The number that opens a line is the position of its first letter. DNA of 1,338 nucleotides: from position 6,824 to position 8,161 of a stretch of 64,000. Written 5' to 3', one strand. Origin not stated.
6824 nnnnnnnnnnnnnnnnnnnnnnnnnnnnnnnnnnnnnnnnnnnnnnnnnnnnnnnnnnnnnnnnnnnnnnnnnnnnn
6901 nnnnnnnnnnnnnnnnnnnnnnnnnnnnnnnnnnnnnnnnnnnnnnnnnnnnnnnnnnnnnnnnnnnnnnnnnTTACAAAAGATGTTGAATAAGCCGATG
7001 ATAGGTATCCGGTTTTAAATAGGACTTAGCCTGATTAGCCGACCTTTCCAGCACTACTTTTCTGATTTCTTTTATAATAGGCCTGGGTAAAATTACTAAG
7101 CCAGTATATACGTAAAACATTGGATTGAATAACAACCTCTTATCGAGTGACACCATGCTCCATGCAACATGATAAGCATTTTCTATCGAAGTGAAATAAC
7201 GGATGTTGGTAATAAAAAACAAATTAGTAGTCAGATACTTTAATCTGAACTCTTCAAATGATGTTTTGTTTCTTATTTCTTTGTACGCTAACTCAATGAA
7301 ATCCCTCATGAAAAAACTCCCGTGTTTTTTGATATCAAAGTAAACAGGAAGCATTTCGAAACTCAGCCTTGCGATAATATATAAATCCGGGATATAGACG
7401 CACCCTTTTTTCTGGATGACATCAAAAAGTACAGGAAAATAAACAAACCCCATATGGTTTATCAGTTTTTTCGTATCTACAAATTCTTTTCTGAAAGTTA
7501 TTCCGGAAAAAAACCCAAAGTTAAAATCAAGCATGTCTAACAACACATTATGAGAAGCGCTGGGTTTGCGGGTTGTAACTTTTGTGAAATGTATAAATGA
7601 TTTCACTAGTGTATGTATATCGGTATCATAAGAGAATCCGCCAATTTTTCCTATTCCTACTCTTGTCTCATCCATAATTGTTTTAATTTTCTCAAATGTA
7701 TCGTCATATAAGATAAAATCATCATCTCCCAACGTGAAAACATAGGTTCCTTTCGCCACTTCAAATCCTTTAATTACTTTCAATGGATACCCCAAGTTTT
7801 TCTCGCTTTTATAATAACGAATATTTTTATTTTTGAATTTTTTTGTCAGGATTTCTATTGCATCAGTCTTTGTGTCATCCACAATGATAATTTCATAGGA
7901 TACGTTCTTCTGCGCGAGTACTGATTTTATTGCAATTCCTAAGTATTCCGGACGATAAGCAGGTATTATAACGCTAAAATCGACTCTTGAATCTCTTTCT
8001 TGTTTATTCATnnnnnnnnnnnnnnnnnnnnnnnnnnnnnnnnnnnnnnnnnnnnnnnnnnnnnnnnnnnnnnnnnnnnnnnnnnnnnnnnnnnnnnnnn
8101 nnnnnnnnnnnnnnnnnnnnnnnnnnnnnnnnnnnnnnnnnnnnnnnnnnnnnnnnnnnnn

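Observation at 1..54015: About 54-kb glycosylation supercluster with about 20 GT-C-like polytopic membrane transferase candidates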

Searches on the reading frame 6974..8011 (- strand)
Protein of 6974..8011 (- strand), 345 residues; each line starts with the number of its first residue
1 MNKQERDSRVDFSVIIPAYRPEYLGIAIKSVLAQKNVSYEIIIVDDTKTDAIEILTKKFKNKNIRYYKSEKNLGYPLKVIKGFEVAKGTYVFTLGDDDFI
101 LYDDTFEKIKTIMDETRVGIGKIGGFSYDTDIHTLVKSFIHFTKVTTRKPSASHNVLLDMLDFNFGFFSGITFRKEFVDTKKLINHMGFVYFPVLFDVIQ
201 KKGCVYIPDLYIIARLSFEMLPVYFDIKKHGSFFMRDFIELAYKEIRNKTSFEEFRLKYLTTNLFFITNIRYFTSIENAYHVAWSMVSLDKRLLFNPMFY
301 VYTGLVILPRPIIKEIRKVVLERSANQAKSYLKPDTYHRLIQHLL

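Call 8: search_protein_families(library=pfam, max_evalue=0.01, proteins=[window:6974-8011:-])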
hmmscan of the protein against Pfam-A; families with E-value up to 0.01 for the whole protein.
window:6974-8011:- (345 aa): 2 families
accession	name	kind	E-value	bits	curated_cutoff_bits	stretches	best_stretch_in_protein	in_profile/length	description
PF00535.33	Glycos_transf_2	-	6e-20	72.3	23.3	1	13-146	1-132/168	Glycosyl transferase family 2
PF13641.12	Glyco_tranf_2_3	-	1.4e-07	32.2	27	1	12-118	3-116/230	Glycosyltransferase like family 2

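Call 16: search_protein_families(library=ncbifam, max_evalue=0.01, proteins=[window:6974-8011:-])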
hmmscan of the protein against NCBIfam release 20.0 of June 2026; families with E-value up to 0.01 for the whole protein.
window:6974-8011:- (345 aa): 16 families
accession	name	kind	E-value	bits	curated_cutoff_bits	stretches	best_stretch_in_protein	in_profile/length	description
NF050050.1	ProtGlycPglI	equivalog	2.2e-10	40.4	500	1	12-108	4-104/306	GalNAc(5)-diNAcBac-PP-undecaprenol beta-1,3-glucosyltransferase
TIGR04440.1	glyco_TIGR04440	domain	3.3e-10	40.1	70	1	12-113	2-106/215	TIGR00180 family glycosyltransferase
NF007482.0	PRK10073.1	equivalog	6.8e-10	38.4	423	1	9-120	5-117/334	glycosyltransferase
NF047683.1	TeichurnBiosyTuaG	equivalog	1e-09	38.4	400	1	11-118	7-116/252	teichuronic acid biosynthesis protein TuaG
NF038299.1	EPS_HpsN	equivalog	1.7e-06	27.2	425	1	12-129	3-121/317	hormogonium polysaccharide biosynthesis glycosyltransferase HpsN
NF007453.0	PRK10018.1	equivalog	3.6e-06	26.8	382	1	12-98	8-97/280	colanic acid biosynthesis glycosyltransferase WcaA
TIGR03937.1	PgaC_IcaA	equivalog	5.6e-06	25.6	422.3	1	6-119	41-157/407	poly-beta-1,6-N-acetyl-D-glucosamine synthase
TIGR04017.1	WcaA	equivalog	1.6e-05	24.6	495.75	1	12-98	7-96/279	colanic acid biosynthesis glycosyltransferase WcaA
NF041394.1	GtaseAglG_Halo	equivalog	3e-05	23.4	440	1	13-109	4-103/304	glucosyl-dolichyl phosphate glucuronosyltransferase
NF041875.1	EPS_EpsD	equivalog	4.1e-05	23.1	370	1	13-114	2-105/325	exopolysaccharide biosynthesis glycosyltransferase EpsD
NF053739.1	GlytfEpsEBac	equivalog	9e-05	21.6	450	1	13-115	4-109/265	glycosyltransferase EpsE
NF038302.1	EPS_HpsE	equivalog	9.8e-05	21.5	300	1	10-100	1-99/307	hormogonium polysaccharide biosynthesis glycosyltransferase HpsE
NF050113.1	gal_furan_GlfT1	equivalog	0.00017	21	330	1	13-99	3-90/290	galactofuranosyltransferase GlfT1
TIGR04283.1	glyco_like_mftF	equivalog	0.00028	20.5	182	1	13-131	2-112/221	TIGR04283 family arsenosugar biosynthesis glycosyltransferase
TIGR04009.1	wcaE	equivalog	0.0003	20.2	369.2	1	30-106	25-100/248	colanic acid biosynthesis glycosyltransferase WcaE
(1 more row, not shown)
